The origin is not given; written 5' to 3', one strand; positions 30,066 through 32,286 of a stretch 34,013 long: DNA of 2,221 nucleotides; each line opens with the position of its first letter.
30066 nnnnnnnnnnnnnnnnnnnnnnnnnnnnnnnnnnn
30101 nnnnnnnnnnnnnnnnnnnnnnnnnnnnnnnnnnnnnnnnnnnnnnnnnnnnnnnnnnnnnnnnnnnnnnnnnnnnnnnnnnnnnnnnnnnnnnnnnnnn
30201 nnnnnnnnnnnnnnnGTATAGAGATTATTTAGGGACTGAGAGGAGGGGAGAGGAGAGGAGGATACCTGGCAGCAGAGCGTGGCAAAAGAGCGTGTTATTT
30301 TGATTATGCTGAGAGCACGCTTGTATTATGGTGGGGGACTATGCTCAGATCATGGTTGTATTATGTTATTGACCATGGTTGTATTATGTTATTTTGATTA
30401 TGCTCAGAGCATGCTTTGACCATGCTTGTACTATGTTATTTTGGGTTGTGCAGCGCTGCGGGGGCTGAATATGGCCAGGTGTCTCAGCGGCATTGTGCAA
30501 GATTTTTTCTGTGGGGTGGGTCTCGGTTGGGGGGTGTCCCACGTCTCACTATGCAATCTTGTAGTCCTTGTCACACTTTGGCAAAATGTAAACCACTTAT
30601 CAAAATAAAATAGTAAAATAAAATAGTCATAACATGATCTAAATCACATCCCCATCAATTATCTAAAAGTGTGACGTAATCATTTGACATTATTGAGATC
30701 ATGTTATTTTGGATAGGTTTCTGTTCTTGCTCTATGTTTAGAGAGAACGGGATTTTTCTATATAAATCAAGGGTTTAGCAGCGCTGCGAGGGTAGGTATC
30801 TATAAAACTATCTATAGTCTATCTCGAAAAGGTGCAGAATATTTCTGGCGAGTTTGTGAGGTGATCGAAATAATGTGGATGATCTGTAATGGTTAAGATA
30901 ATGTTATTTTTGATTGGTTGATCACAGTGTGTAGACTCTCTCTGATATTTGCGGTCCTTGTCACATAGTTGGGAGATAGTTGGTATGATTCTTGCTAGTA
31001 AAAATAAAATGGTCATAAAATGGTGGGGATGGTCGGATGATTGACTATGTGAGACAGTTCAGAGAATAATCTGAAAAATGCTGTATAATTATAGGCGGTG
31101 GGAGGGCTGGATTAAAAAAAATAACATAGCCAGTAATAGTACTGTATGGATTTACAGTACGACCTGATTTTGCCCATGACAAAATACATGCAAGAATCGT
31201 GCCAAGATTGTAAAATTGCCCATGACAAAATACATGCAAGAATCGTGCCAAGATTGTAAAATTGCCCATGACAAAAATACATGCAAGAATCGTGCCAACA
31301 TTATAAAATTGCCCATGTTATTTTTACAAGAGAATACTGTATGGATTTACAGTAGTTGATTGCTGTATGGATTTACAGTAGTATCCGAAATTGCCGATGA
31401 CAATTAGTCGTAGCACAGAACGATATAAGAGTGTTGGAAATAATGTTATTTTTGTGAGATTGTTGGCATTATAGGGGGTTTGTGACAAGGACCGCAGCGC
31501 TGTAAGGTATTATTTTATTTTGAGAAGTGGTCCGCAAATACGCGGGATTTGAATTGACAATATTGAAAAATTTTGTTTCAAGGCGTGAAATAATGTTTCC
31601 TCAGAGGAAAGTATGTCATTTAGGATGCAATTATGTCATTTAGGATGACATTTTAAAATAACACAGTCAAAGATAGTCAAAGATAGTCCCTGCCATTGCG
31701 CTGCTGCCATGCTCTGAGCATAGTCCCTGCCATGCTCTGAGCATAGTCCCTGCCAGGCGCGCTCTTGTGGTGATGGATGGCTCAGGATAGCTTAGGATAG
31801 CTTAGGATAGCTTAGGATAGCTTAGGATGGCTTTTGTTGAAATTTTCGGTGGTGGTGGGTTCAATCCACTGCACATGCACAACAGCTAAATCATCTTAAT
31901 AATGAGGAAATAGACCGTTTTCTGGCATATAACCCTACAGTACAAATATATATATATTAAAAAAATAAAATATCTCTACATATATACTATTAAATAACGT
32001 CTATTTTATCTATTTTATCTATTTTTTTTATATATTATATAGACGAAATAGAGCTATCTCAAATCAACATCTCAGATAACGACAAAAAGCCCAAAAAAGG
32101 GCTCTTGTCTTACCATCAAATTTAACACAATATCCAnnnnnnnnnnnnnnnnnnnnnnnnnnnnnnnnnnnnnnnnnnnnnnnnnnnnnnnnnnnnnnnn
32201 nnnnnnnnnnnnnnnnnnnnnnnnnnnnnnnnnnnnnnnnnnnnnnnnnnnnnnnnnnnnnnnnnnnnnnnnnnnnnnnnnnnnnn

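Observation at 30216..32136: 1.9-kb ORF-poor, motif-dense block where immunity genes should be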

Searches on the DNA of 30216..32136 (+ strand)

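Call 4: search_dna_similar(query=window:30216-32136:+, collection=phages, mode=near)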
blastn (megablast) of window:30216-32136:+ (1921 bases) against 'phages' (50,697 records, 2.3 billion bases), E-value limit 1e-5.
No match.

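Call 8: search_dna_similar(query=window:30216-32136:+, collection=phages, mode=distant)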
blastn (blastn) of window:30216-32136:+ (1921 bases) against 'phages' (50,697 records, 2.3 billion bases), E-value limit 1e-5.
No match.

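Call 108: search_dna_similar(query=window:30216-32136:+, collection=plasmids, mode=distant, max_rows=8)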
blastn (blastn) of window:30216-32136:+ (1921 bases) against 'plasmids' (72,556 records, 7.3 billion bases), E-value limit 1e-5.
No match.

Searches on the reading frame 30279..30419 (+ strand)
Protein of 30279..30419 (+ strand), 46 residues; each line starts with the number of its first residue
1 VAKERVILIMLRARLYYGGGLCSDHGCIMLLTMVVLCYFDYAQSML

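Call 35: search_protein_families(library=phrogs, proteins=[window:30279-30419:+], max_evalue=0.1)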
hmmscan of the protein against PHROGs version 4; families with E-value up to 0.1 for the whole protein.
window:30279-30419:+ (46 aa): 0 families

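Call 36: search_protein_families(library=pfam, proteins=[window:30279-30419:+], max_evalue=1)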
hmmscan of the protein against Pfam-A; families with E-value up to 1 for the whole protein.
window:30279-30419:+ (46 aa): 0 families

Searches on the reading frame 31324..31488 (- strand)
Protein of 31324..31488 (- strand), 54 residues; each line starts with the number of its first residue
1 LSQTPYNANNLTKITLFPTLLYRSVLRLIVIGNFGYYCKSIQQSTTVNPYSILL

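Call 35: search_protein_families(library=phrogs, proteins=[window:31324-31488:-], max_evalue=0.1)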
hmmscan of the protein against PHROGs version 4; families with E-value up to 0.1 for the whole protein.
window:31324-31488:- (54 aa): 1 family
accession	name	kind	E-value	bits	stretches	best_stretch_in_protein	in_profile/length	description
phrog_13520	-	unknown function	0.056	14.8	1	13-54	30-70/90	-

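Call 36: search_protein_families(library=pfam, proteins=[window:31324-31488:-], max_evalue=1)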
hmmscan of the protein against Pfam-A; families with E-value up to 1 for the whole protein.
window:31324-31488:- (54 aa): 0 families
